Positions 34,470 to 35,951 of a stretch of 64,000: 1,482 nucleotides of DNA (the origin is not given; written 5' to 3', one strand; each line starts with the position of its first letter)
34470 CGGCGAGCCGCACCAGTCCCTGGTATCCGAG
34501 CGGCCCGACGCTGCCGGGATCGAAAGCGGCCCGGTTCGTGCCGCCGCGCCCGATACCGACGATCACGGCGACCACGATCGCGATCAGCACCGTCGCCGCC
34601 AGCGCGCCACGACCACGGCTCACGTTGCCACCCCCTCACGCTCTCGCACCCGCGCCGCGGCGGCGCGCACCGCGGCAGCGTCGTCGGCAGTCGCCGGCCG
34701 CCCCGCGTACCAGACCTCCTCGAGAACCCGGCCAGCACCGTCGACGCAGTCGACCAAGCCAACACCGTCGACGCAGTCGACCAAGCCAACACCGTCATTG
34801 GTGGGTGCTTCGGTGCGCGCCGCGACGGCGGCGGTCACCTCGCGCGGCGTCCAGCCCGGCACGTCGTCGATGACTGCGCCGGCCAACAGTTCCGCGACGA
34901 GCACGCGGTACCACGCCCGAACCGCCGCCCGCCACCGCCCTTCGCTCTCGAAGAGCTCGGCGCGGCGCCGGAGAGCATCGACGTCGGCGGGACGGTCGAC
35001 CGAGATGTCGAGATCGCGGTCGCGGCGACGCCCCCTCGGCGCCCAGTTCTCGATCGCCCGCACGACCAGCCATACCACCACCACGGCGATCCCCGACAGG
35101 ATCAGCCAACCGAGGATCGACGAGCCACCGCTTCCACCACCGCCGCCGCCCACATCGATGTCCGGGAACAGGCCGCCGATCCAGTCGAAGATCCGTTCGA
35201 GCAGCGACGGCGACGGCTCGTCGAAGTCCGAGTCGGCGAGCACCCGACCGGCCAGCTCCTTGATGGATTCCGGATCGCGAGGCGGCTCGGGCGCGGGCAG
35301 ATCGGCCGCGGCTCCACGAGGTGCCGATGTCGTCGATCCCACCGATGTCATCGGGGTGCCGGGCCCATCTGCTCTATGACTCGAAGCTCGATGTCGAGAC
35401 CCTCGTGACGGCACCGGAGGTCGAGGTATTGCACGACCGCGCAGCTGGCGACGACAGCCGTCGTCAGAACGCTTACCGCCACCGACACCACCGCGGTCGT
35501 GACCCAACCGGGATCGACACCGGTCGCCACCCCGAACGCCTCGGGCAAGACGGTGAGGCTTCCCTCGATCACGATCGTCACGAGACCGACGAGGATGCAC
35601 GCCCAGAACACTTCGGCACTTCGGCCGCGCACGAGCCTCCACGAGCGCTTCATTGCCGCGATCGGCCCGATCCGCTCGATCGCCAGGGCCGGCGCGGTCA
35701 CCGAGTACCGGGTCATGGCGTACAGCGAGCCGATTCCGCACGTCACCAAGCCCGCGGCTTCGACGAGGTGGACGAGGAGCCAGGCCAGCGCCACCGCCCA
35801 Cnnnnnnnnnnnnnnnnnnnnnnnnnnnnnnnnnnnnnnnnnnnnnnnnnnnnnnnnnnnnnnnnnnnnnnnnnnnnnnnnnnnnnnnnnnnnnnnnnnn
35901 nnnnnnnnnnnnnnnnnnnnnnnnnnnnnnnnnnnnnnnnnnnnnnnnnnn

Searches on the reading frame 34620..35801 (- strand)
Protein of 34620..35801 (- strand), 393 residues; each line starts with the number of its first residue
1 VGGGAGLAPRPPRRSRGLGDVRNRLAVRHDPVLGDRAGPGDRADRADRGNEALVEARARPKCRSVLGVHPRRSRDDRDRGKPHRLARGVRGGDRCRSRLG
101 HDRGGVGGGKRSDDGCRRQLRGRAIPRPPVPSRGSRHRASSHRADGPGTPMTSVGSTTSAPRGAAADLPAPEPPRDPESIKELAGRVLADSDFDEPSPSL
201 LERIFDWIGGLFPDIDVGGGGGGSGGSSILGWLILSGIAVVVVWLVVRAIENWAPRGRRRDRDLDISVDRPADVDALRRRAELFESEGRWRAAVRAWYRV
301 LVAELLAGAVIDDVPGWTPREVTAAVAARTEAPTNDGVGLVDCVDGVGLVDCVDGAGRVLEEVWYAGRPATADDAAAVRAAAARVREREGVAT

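Call 79: search_protein_families(library=pfam, proteins=[window:34620-35801:-], max_evalue=0.00001)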
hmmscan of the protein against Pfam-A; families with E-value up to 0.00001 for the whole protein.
window:34620-35801:- (393 aa): 1 family
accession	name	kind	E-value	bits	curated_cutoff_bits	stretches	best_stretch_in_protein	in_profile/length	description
PF13559.11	DUF4129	-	4e-06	27.2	24.8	1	298-382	2-68/69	Domain of unknown function (DUF4129)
